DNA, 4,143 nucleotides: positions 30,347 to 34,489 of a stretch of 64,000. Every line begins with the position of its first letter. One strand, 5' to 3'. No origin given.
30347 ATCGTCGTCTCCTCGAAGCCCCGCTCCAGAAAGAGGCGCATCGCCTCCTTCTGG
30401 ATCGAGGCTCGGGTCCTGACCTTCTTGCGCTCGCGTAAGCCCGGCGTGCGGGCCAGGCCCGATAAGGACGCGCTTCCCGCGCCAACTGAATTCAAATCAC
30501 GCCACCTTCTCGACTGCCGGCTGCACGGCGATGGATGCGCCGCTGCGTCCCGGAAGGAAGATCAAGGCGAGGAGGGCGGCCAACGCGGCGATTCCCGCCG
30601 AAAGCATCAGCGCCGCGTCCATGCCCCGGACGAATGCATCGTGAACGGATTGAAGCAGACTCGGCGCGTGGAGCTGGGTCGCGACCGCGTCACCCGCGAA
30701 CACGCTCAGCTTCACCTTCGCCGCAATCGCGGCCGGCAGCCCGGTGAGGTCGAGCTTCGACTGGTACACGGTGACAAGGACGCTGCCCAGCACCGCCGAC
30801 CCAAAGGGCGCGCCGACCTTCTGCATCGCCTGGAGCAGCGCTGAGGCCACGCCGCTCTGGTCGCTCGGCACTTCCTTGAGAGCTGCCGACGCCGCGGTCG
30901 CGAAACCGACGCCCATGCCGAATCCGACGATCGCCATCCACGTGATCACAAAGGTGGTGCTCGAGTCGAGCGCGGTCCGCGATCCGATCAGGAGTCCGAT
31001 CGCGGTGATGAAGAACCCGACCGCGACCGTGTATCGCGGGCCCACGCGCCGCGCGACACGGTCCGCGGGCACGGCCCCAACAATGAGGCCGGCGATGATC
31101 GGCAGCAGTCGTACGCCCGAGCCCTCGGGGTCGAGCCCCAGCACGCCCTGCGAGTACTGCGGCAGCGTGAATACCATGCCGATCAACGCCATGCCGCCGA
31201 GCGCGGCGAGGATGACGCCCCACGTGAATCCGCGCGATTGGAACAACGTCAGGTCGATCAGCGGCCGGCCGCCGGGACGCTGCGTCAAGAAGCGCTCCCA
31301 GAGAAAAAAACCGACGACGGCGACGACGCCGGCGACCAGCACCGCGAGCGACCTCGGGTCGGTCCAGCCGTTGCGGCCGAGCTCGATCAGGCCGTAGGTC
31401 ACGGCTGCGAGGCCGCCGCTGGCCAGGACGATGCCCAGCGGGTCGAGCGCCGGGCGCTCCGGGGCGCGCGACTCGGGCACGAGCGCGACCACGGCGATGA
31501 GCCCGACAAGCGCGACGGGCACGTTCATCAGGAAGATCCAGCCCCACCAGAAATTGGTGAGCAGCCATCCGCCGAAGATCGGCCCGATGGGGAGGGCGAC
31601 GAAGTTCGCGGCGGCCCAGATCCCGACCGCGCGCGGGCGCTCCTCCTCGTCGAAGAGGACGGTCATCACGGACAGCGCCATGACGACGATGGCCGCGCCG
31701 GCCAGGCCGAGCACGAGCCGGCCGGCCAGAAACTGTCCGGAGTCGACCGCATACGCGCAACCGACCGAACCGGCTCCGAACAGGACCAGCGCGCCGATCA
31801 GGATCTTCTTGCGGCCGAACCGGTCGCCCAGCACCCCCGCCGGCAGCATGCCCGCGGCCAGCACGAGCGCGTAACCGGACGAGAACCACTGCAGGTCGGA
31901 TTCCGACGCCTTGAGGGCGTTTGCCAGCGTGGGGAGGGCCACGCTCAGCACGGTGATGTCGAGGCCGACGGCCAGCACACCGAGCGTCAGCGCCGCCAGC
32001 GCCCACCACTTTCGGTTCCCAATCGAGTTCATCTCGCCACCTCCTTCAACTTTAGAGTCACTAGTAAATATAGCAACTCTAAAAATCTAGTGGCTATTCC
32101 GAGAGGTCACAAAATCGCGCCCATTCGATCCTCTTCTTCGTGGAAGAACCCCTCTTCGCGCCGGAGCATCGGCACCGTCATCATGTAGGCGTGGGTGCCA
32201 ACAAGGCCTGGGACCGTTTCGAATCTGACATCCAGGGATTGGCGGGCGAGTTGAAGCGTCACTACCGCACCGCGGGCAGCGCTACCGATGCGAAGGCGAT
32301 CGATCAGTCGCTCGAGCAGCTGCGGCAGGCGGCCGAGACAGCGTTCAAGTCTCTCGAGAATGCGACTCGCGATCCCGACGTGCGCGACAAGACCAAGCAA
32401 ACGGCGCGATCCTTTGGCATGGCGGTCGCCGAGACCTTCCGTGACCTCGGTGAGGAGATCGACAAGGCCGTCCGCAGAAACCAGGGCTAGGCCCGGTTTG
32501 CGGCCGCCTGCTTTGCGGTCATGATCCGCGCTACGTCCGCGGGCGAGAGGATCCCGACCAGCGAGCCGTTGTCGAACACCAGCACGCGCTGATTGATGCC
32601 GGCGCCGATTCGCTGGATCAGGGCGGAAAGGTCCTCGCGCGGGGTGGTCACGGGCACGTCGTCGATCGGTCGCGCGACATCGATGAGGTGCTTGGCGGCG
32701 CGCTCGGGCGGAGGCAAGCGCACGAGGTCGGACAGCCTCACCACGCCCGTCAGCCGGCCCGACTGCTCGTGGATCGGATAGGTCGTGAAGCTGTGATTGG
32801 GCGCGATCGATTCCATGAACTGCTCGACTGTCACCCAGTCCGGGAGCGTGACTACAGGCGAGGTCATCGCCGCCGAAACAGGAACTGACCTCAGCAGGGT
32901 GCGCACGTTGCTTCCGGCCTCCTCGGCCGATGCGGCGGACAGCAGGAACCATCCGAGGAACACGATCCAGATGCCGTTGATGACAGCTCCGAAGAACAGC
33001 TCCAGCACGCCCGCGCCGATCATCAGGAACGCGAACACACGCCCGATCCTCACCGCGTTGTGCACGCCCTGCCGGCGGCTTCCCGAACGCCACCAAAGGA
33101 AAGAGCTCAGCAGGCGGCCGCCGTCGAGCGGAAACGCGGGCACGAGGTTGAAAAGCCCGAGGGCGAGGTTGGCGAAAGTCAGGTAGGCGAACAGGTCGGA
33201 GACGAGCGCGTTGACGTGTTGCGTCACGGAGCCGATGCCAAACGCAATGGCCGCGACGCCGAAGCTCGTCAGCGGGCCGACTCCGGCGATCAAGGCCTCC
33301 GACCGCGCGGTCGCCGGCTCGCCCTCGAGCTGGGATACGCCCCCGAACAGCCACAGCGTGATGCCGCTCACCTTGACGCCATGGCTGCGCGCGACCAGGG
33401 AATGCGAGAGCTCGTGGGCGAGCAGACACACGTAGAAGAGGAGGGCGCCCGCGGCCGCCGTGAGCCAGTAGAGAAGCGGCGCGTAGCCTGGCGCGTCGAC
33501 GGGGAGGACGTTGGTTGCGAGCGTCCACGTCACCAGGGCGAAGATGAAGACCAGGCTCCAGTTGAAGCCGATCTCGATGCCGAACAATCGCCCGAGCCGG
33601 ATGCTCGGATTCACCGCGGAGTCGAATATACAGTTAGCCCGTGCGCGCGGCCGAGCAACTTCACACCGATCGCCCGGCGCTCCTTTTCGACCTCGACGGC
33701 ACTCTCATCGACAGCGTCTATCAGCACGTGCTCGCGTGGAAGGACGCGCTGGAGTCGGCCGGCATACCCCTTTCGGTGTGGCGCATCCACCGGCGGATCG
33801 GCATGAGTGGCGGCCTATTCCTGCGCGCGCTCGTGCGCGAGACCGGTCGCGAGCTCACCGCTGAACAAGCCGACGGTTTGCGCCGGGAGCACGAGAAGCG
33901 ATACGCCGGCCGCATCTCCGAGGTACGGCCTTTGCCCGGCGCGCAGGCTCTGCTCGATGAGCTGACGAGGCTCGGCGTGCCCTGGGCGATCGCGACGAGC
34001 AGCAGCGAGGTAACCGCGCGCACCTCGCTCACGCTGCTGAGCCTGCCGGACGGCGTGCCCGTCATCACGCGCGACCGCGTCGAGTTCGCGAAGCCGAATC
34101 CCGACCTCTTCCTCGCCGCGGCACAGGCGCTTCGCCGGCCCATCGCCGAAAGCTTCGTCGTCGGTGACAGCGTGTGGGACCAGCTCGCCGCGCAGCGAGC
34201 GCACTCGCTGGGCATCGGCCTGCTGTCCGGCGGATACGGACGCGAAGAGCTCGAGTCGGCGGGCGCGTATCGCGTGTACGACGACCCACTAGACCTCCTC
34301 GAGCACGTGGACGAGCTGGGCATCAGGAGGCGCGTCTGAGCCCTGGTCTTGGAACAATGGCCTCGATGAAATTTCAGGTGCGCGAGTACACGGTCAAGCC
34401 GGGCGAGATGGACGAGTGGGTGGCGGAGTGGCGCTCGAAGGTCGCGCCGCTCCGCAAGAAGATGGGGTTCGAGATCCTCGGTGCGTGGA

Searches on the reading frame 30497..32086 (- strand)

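Call 49: search_protein_families(library=pfam, proteins=[window:30497-32086:-], max_evalue=0.00001)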
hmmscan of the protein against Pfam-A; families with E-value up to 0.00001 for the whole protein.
window:30497-32086:- (529 aa): 2 families
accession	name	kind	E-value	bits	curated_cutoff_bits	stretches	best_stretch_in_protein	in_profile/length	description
PF07690.21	MFS_1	-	1.3e-55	189.2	33.4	1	33-429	1-346/347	Major Facilitator Superfamily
PF00083.30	Sugar_tr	-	4.6e-11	42.7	22.3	1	38-134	10-120/452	Sugar (and other) transporter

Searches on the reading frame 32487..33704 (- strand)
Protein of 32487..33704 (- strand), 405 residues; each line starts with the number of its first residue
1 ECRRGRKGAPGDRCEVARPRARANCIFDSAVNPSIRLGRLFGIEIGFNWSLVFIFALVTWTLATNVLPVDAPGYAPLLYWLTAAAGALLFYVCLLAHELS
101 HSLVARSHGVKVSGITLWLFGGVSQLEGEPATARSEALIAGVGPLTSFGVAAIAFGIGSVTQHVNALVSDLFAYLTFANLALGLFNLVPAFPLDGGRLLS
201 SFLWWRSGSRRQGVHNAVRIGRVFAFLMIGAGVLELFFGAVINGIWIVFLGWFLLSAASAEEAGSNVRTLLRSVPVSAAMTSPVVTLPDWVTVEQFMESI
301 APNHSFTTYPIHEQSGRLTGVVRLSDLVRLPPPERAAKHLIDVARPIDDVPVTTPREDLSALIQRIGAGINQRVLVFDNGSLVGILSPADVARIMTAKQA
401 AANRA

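Call 49: search_protein_families(library=pfam, proteins=[window:32487-33704:-], max_evalue=0.00001)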
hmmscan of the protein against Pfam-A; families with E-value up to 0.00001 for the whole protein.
window:32487-33704:- (405 aa): 2 families
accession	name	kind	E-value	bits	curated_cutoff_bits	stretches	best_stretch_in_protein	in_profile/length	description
PF02163.28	Peptidase_M50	-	2.9e-22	79.6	27.2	2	163-227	154-220/221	Peptidase family M50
PF00571.33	CBS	-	1.2e-08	35.6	24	0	276-330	1-54/57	CBS domain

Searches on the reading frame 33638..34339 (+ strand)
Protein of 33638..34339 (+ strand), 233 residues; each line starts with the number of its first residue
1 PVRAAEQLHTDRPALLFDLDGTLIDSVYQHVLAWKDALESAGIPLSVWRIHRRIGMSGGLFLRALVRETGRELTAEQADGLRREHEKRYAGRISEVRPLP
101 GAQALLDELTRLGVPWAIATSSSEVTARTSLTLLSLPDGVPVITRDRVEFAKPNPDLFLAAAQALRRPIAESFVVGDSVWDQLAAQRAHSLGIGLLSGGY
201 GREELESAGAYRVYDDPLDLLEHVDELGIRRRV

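Call 50: search_protein_families(library=pfam, proteins=[window:33638-34339:+], max_evalue=0.00001)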
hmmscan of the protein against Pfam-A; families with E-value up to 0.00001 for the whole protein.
window:33638-34339:+ (233 aa): 4 families
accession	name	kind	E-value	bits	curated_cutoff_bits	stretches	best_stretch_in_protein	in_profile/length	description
PF00702.32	Hydrolase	-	2.9e-25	90.2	26.4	1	14-189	3-191/191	haloacid dehalogenase-like hydrolase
PF13419.12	HAD_2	-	2.8e-22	80.1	23.8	1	15-188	1-171/178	Haloacid dehalogenase-like hydrolase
PF12710.13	HAD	-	7e-09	36.8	27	1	16-184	2-187/189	haloacid dehalogenase-like hydrolase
PF13242.12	Hydrolase_like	-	3.5e-08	33.7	22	1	151-215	3-70/75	HAD-hyrolase-like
